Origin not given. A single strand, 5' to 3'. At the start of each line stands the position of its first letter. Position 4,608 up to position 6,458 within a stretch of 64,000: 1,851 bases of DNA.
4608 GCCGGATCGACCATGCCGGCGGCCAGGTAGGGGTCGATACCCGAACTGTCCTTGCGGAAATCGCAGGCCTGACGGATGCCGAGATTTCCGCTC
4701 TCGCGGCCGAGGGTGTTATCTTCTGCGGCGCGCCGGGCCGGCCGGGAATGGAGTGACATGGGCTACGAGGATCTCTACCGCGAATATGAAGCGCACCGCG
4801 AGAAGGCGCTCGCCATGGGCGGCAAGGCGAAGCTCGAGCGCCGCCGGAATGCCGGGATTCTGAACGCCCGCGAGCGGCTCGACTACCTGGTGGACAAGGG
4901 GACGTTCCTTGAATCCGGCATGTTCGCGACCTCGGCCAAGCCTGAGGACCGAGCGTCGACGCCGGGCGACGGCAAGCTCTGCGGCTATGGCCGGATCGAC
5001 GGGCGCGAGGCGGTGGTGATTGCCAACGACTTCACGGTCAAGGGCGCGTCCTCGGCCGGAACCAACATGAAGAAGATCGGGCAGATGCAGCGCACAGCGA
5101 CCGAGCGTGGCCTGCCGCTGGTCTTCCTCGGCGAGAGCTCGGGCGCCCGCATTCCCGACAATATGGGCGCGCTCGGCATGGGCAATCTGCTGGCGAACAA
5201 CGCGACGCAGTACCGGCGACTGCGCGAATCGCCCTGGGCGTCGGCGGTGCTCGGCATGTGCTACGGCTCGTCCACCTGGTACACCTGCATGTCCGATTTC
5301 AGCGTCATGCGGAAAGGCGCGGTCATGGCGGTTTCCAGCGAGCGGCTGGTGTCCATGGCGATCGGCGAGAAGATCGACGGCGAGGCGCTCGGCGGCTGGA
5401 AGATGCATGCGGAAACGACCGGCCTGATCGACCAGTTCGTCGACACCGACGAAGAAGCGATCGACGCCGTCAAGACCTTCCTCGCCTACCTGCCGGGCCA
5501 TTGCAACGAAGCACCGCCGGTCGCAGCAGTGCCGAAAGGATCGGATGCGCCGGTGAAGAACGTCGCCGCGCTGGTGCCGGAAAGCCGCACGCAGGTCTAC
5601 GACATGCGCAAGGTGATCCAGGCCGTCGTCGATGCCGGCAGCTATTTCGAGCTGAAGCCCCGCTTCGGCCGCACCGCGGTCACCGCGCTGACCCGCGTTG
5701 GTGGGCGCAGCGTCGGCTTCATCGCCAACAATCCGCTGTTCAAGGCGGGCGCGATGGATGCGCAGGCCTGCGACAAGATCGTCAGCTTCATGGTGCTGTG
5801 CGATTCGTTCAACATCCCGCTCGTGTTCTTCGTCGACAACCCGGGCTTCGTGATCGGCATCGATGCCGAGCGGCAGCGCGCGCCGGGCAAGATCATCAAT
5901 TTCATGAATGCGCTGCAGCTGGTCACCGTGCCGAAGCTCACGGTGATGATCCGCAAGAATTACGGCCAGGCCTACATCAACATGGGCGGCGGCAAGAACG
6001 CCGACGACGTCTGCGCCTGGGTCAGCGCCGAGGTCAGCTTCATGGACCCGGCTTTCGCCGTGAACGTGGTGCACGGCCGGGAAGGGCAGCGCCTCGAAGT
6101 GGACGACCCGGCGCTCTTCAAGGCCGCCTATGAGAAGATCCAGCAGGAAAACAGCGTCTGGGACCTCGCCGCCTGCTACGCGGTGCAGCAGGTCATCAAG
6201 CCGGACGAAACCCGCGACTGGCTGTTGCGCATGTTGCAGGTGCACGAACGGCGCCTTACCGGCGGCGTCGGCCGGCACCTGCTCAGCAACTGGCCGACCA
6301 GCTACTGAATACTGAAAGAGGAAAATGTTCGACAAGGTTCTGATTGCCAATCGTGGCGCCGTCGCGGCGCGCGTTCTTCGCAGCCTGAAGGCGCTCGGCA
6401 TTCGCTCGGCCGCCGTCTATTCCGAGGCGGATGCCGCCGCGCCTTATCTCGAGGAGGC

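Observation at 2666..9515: Four-component biotin carboxylase with two divergent carboxyltransferase subunits, coupled to a family III CoA-transferase and a GntR regulator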

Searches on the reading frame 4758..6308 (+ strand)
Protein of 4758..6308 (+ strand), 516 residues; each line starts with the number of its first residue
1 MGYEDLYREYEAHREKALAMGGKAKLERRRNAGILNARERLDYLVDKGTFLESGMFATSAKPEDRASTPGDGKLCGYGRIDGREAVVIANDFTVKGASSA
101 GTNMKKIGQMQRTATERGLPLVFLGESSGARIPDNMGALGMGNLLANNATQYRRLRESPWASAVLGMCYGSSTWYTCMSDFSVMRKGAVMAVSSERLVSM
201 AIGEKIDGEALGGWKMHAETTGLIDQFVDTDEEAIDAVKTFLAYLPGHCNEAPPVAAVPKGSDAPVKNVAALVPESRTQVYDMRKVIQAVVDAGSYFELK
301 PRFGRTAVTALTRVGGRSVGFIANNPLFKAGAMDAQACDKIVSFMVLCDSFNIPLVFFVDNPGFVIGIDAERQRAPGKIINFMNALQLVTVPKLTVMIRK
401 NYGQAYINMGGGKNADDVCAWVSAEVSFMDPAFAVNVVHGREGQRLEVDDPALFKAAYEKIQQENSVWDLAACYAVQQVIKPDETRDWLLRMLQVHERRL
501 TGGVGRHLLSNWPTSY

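Call 9: search_protein_families(library=pfam, proteins=[window:4758-6308:+])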
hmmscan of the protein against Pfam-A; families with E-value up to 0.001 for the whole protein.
window:4758-6308:+ (516 aa): 2 families
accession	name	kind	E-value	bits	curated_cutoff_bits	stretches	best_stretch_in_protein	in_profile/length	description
PF01039.27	Carboxyl_trans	-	3.3e-97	326.6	22.3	1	30-497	3-479/493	Carboxyl transferase domain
PF03255.19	ACCA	-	5.8e-05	22.9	23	1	336-398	131-193/310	Acetyl co-enzyme A carboxylase carboxyltransferase-like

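Call 10: search_protein_families(library=ncbifam, proteins=[window:4758-6308:+])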
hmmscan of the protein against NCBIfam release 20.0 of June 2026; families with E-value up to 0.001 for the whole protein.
window:4758-6308:+ (516 aa): 7 families
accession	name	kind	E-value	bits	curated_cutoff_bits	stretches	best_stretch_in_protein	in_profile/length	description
TIGR01117.1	mmdA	subfamily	3.7e-100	336.1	998.8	1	9-497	5-496/512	methylmalonyl-CoA decarboxylase subunit alpha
NF005530.0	PRK07189.1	equivalog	1.5e-07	30.9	228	1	35-193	16-184/303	biotin-independent malonate decarboxylase subunit beta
NF041504.1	AccA_sub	subfamily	7e-07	28.9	300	1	326-398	68-140/257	carboxyltransferase subunit alpha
TIGR00515.1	accD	equivalog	3.9e-06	26.4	317.45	1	70-207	107-244/285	acetyl-CoA carboxylase, carboxyltransferase subunit beta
TIGR03133.1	malonate_beta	equivalog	1.5e-05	24.5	278.15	1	36-197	7-178/274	biotin-independent malonate decarboxylase subunit beta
TIGR00513.1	accA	equivalog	6.2e-05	22.5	319.3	1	338-399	137-198/321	acetyl-CoA carboxylase carboxyl transferase subunit alpha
NF004344.0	PRK05724.1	equivalog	0.00012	21.4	357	1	339-398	138-197/319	acetyl-CoA carboxylase carboxyltransferase subunit alpha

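Call 11: find_homologous_proteins(query=window:4758-6308:+)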
Query window:4758-6308:+ (516 aa): 6117 proteins with E <= 0.001 among 8000 candidates; the best 120 are listed.
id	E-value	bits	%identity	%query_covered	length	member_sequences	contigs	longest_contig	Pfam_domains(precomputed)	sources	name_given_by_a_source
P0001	0.0e+0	1178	100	100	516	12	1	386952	PF01039.28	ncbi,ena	-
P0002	0.0e+0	1129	95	100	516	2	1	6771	PF01039.28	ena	-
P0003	0.0e+0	1092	92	100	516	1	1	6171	PF01039.28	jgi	jgi:acetyl-CoA carboxylase carboxyltransferase component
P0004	0.0e+0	1090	92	100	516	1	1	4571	PF01039.28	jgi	jgi:acetyl-CoA carboxylase carboxyltransferase component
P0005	0.0e+0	1089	92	100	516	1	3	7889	PF01039.28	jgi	jgi:acetyl-CoA carboxylase carboxyltransferase component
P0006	0.0e+0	1087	92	100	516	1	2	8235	PF01039.28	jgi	jgi:acetyl-CoA carboxylase carboxyltransferase component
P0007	0.0e+0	1087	92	100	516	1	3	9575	PF01039.28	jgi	jgi:acetyl-CoA carboxylase carboxyltransferase component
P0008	0.0e+0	1087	91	100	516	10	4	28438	PF01039.28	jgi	jgi:acetyl-CoA carboxylase carboxyltransferase component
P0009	0.0e+0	1086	91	100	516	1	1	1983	PF01039.28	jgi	jgi:acetyl-CoA carboxylase carboxyltransferase component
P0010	0.0e+0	1085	92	100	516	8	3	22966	PF01039.28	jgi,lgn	jgi:acetyl-CoA carboxylase carboxyltransferase component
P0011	0.0e+0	1083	91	100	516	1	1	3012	PF01039.28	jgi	jgi:acetyl-CoA carboxylase carboxyltransferase component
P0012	0.0e+0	1080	91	100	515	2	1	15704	PF01039.28,PF03255.20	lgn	-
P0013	0.0e+0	1079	91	100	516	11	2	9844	PF01039.28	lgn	-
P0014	0.0e+0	1079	90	100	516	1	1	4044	PF01039.28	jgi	jgi:acetyl-CoA carboxylase carboxyltransferase component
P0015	0.0e+0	1075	90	100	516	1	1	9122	PF01039.28,PF03255.20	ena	-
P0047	1.6e-260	883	73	100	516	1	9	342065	PF01039.28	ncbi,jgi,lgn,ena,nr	ncbi:MAG: methylmalonyl-CoA carboxyltransferase [Rhodospirillaceae bacterium]|nr:methylmalonyl-CoA c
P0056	9.6e-256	867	72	100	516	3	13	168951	PF01039.28,PF03255.20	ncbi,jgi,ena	-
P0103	3.2e-228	776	66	100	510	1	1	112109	PF01039.28,PF03255.20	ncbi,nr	ncbi:MAG: putative carboxyl transferase [Betaproteobacteria bacterium]|nr:putative carboxyl transfer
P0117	2.1e-226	770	63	100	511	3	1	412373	PF01039.28,PF03255.20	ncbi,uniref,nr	ncbi:acyl-CoA carboxylase subunit beta [Polynucleobacter nymphae]|uniref:acyl-CoA carboxylase subuni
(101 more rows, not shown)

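Call 14: search_solved_structures(query=window:4758-6308:+)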
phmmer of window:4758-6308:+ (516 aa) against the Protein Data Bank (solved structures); distinct sequences matched with E-value up to 0.001: 57.
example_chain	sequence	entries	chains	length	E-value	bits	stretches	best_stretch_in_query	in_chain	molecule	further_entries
1vrg_A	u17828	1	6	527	7.8e-86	291.6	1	15-499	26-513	propionyl-CoA carboxylase, beta subunit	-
5inf_A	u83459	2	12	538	8.5e-79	268.4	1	9-494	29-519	Carboxyl transferase | Putative carboxyl transferase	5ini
5ing_A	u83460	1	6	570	1e-78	268.1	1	9-494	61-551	Putative carboxyl transferase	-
1x0u_A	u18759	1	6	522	2e-78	267.2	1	4-494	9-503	hypothetical methylmalonyl-CoA decarboxylase alpha subunit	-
1xnw_A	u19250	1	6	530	1.7e-75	257.5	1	15-494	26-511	propionyl-CoA carboxylase complex B subunit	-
3iav_A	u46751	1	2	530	2.4e-75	257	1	15-494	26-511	Propionyl-CoA carboxylase complex B subunit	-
3ib9_A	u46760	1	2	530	3.2e-75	256.6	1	15-494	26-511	Propionyl-CoA carboxylase complex B subunit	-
1on3_A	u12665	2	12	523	7.1e-75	255.5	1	13-497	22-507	Methylmalonyl-CoA carboxyltransferase 12S subunit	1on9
3ibb_A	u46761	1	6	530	8.5e-75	255.2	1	15-494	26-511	Propionyl-CoA carboxylase complex B subunit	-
3mfm_C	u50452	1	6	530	1.3e-74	254.6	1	15-494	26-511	Propionyl-CoA carboxylase complex B subunit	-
1xnv_A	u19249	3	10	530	1.5e-74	254.4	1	15-494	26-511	propionyl-CoA carboxylase complex B subunit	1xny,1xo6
3n6r_B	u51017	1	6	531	3e-71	243.5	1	4-489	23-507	Propionyl-CoA carboxylase, beta subunit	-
6ybq_A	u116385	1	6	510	3.9e-71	243.1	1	4-493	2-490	Propionyl-CoA carboxylase beta chain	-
8pn8_A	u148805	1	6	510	1e-70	241.8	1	4-493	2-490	Propionyl-CoA carboxylase beta chain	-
8pn7_A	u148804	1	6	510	3.1e-70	240.2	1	5-493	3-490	Propionyl-CoA carboxylase beta chain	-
9t97_D5a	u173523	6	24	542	3.2e-66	226.9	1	13-500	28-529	Propionyl-CoA carboxylase beta chain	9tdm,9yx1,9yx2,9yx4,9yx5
9t97_D4a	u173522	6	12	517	1e-63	218.7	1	9-495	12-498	Propionyl-CoA carboxylase beta chain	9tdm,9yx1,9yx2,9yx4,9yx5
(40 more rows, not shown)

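Call 17: find_encoding_contigs(protein=P0001, flank=10000, max_places=3)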
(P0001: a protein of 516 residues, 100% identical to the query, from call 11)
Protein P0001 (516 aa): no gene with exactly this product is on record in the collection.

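Call 20: find_related_loci(query=A1, collection=genome_contigs, flank=10000)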
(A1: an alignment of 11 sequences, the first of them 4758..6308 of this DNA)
Query A1 (516 aa) in genome_contigs; peptide patterns used: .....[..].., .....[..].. (x = any residue, [..] = any of these).
599 stretches matched a pattern (row limit reached: there are more); 578 encode a relative of the query (tblastn E <= 1e-3); the best 80 are kept; 80 distinct loci.
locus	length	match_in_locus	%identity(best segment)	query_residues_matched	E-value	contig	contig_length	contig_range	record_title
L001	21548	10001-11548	91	1-516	0e+0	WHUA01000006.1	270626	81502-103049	MAG: Alphaproteobacteria bacterium isolate Dino_bin54 k141_521583_length_270626_cov_35.4576, whole genome shotgun sequen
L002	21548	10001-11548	85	1-516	0e+0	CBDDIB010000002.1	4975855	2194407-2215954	MAG: Alphaproteobacteria bacterium isolate 7448a1ac-87b9-4237-a118-df8c98a982b6 genome assembly, contig: contig_2, whole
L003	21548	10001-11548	84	1-516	0e+0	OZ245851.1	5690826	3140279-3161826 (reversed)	MAG: Alphaproteobacteria bacterium isolate f9579e00-a57b-4436-9f3a-59dce60a56f0 genome assembly, chromosome: 1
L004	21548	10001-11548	85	1-516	0e+0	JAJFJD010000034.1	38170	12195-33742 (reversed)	MAG: Alphaproteobacteria bacterium isolate OFTM110 OFTM110_33, whole genome shotgun sequence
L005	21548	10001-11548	84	1-516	0e+0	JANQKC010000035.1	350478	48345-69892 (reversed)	MAG: Alphaproteobacteria bacterium isolate PL25a_bin.144 k99_4031442, whole genome shotgun sequence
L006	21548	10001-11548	84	1-516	0e+0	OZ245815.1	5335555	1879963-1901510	MAG: Alphaproteobacteria bacterium isolate 7f0d7cf2-30dd-46ca-8880-9cb867015a81 genome assembly, chromosome: 1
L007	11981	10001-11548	84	1-516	0e+0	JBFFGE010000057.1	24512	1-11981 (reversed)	MAG: Alphaproteobacteria bacterium isolate Mix_mud15.2022.01.34 k141_2775525_length_24512_cov_9.0000, whole genome shotg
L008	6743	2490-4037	75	1-516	0e+0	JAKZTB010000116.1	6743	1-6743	MAG: Alphaproteobacteria bacterium isolate Langseth_MAG_00048 Langseth_MAG_00048_000000000116, whole genome shotgun sequ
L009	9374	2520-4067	75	1-516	0e+0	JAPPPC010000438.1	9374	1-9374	MAG: Rhodospirillaceae bacterium isolate SB9157_S6_bin_13 NODE_1404_length_9374_cov_7.06642, whole genome shotgun sequen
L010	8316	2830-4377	75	1-516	0e+0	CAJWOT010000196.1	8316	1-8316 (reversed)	MAG TPA_asm: uncultured Rhodospirillaceae bacterium isolate ERR599097_bin.110_MetaBAT_v2.12.1_MAG genome assembly, conti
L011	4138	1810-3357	73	1-516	0e+0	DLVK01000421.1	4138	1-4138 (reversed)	MAG TPA_asm: Rhodospirillaceae bacterium isolate UBA9261 contig_48412, whole genome shotgun sequence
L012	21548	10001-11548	73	1-516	0e+0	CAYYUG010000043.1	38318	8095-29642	MAG TPA_asm: uncultured Rhodospirillaceae bacterium isolate SRP092796_co3_886 genome assembly, contig: NODE_1403_length_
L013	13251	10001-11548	71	1-516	0e+0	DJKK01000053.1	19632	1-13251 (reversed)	MAG TPA_asm: Alphaproteobacteria bacterium UBA6544 UBA6544_contig_2893, whole genome shotgun sequence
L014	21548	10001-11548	72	1-516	0e+0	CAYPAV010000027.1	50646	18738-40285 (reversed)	MAG TPA_asm: uncultured Rhodospirillaceae bacterium isolate SRP200020_co5_212 genome assembly, contig: NODE_969_length_5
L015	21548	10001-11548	71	1-516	0e+0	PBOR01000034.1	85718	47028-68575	MAG: Rhodospirillaceae bacterium isolate RS386 9056, whole genome shotgun sequence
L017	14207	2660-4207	70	1-516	0e+0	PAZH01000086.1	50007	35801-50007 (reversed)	MAG: Rhodospirillaceae bacterium isolate SP8 MHASMcontig_2560285, whole genome shotgun sequence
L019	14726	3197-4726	66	1-516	0e+0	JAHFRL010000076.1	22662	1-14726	MAG: Betaproteobacteria bacterium isolate nzgw573 NODE_359_length_22663_cov_13.741150, whole genome shotgun sequence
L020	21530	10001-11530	66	1-516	0e+0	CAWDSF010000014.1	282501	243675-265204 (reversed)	MAG: uncultured beta proteobacterium isolate MFD00392.bin.2.342 genome assembly, contig: contig_42283, whole genome shot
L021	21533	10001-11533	65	1-516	0e+0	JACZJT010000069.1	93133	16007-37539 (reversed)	MAG: Burkholderiales bacterium isolate MAG26 betaproteobacteria_1_contig_1408772, whole genome shotgun sequence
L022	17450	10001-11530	66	1-516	0e+0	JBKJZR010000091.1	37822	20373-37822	MAG: Burkholderiales bacterium isolate swi_bin.253 S1Ck127_10713487_flag_0_multi_19.0000_len_37822, whole genome shotgun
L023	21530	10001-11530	66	1-516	0e+0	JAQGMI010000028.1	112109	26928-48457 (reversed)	MAG: Betaproteobacteria bacterium isolate RYN_557 scaffold_2574014, whole genome shotgun sequence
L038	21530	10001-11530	64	1-516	0e+0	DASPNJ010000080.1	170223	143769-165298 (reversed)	MAG TPA_asm: Burkholderiales bacterium isolate SMAG_U12118 k141_183915, whole genome shotgun sequence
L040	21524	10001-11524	62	3-516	0e+0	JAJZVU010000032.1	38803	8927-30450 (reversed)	MAG: Proteobacteria bacterium isolate SKS5.bin70 NODE_1713_length_38803_cov_5.420959, whole genome shotgun sequence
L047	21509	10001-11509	63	9-516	0e+0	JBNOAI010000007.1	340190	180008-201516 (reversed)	Leptospira interrogans strain LS0056 NODE_7_length_340190_cov_37.442468, whole genome shotgun sequence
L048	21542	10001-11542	62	1-516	0e+0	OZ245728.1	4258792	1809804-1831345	MAG: Rhodospirillales bacterium isolate 3ef33bf5-f570-4a55-9d2c-ce20fd512375 genome assembly, chromosome: 1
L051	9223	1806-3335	63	1-516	0e+0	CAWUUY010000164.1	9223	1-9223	MAG: uncultured Burkholderiales bacterium isolate HER22_SIP_1000_bin_49 genome assembly, contig: HER22_SP_1000_bin_49-re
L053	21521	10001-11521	63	4-516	0e+0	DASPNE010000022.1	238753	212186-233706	MAG TPA_asm: Usitatibacter sp. isolate SMAG_U12113 k141_506923, whole genome shotgun sequence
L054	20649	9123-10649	63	3-516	0e+0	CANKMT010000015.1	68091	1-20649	MAG: Betaproteobacteria bacterium isolate TH-Jun18-184 genome assembly, contig: TH-Jun18-C657, whole genome shotgun sequ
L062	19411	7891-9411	62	4-516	0e+0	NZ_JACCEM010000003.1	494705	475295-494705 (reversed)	Parapusillimonas granuli strain LMG 24012 NODE_3_length_494705_cov_74.393036, whole genome shotgun sequence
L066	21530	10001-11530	63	1-516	0e+0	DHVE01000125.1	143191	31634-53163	MAG TPA_asm: Betaproteobacteria bacterium UBA5216 UBA5216_contig_151, whole genome shotgun sequence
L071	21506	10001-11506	62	9-516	0e+0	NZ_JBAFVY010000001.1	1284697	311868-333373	Xanthobacter tagetidis DSM 11602 strain KA Contig001, whole genome shotgun sequence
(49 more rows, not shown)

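Call 26: search_protein_families(library=pfam, proteins=[L054:12524-13537:+, L051:6792-7661:+, L019:13866-14705:+, L020:11515-12537:+, L012:16056-17399:-, L054:1753-2532:-, L005:3942-6041:+, L005:14787-15788:+, L005:6834-7838:+, L001:17569-18507:+])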
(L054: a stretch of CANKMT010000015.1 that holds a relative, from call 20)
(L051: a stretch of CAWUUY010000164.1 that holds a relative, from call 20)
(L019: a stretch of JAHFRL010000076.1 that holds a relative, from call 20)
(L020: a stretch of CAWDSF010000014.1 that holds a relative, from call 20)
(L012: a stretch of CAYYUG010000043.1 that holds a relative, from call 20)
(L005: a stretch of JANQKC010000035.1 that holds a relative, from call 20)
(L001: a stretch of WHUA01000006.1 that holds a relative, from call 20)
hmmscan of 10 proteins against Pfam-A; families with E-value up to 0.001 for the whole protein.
L054:12524-13537:+ (337 aa): 1 family
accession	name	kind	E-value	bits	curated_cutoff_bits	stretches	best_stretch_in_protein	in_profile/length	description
PF13379.11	NMT1_2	-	1.3e-06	28.9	24.7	1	39-270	16-246/252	NMT1-like family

L051:6792-7661:+ (289 aa): 1 family
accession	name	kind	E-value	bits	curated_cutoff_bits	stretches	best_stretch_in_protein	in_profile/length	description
PF00528.27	BPD_transp_1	-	1e-14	55.1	26.4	1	106-271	3-173/184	Binding-protein-dependent transport system inner membrane component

L019:13866-14705:+ (279 aa): 6 families
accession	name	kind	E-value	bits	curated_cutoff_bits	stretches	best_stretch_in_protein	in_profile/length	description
PF00005.33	ABC_tran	-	9e-32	111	25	1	33-177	2-136/137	ABC transporter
PF13304.12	AAA_21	-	9.2e-07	29.6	27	0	46-68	3-25/304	AAA domain, putative AbiEii toxin, Type IV TA system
PF00004.35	AAA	-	1.4e-05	26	21.2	0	46-66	2-22/131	ATPase family associated with various cellular activities (AAA)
PF13401.12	AAA_22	-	3.4e-05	24.6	27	1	43-212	6-128/130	AAA domain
PF03193.22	RsgA_GTPase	-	9.5e-05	22.7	30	1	41-74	105-138/174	RsgA GTPase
PF05729.18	NACHT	-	0.00057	20.2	26.7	0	45-63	3-21/167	NACHT domain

L020:11515-12537:+ (340 aa): 1 family
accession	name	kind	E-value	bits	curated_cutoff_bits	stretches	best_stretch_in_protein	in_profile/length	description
PF03401.19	TctC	-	2.9e-75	253.8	27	1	67-336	3-273/274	Tripartite tricarboxylate transporter family receptor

L012:16056-17399:- (447 aa): 5 families
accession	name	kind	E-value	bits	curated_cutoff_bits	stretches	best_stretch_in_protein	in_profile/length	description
PF00441.29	Acyl-CoA_dh_1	-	6.3e-46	156.7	22.4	1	293-441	1-149/150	Acyl-CoA dehydrogenase, C-terminal domain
PF02770.24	Acyl-CoA_dh_M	-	3.6e-29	101.2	33.3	1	184-280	1-97/97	Acyl-CoA dehydrogenase, middle domain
PF02771.21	Acyl-CoA_dh_N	-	1.5e-23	83.7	22.9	1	70-180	3-113/113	Acyl-CoA dehydrogenase, N-terminal domain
PF08028.16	Acyl-CoA_dh_2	-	2.7e-16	60.5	22.7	1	310-430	3-133/134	Acyl-CoA dehydrogenase, C-terminal domain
PF22924.1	ACOX_C_alpha1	-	3.5e-05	24.1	27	1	306-432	7-159/169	Acyl-CoA oxidase, C-alpha1 domain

L054:1753-2532:- (259 aa): 2 families
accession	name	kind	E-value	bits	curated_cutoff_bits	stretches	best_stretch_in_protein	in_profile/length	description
PF00378.25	ECH_1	-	4e-64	216.8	27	1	10-258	2-250/251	Enoyl-CoA hydratase/isomerase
PF16113.10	ECH_2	-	3.9e-32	112.5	27.2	1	16-187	3-177/335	Enoyl-CoA hydratase/isomerase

L005:3942-6041:+ (699 aa): 5 families
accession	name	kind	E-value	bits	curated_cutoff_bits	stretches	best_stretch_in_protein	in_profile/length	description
PF13549.11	ATP-grasp_5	-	7.4e-66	222.1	27.6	1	482-698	7-221/221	ATP-grasp domain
PF13607.11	Succ_CoA_lig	-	1e-42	145.6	27.4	1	157-292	1-135/138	Succinyl-CoA ligase like flavodoxin domain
PF13380.12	CoA_binding_2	-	3e-24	86.1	22.8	1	13-136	3-114/116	CoA binding domain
PF02629.25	CoA_binding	-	2.5e-11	44.6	22.3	1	10-99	3-95/97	CoA binding domain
PF19045.5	Ligase_CoA_2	-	2.9e-10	40.8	23.7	1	306-423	1-121/162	Ligase-CoA domain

L005:14787-15788:+ (333 aa): 9 families
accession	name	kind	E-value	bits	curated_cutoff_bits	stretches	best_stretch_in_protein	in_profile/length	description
PF01370.27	Epimerase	-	2.6e-59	201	20.9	1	10-246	2-240/240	NAD dependent epimerase/dehydratase family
PF16363.11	GDP_Man_Dehyd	-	3.4e-56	191.5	27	1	10-301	1-330/332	GDP-mannose 4,6 dehydratase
PF01073.25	3Beta_HSD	-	9.5e-23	81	22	1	10-234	1-229/280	3-beta hydroxysteroid dehydrogenase/isomerase family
PF04321.23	RmlD_sub_bind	-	6.9e-10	38.9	27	1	10-232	4-195/287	RmlD substrate binding domain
PF07993.18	NAD_binding_4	-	1.4e-09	38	20.1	1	73-191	86-216/258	Male sterility protein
PF13460.12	NAD_binding_10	-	1.4e-08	35.2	27.2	1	13-131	1-103/184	NAD(P)H-binding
PF02719.21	Polysacc_synt_2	-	2.4e-08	34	20.2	1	10-125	2-127/293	Polysaccharide biosynthesis protein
PF05368.20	NmrA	-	1.1e-05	25.6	27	1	10-129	6-110/298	NmrA-like family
PF00106.31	adh_short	-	0.00064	19.7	26.6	0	9-76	3-71/195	short chain dehydrogenase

L005:6834-7838:+ (334 aa): 2 families
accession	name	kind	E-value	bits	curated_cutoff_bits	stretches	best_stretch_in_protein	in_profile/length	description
PF00483.29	NTP_transferase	-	5.7e-66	223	21.2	1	46-282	1-243/245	Nucleotidyl transferase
PF12804.13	NTP_transf_3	-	2e-08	35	27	1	47-179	1-122/160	MobA-like NTP transferase domain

L001:17569-18507:+ (312 aa): 1 family
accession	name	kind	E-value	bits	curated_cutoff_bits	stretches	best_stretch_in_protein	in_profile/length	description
PF00809.28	Pterin_bind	-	2.3e-77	260.4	25.5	1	28-281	1-244/244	Pterin binding enzyme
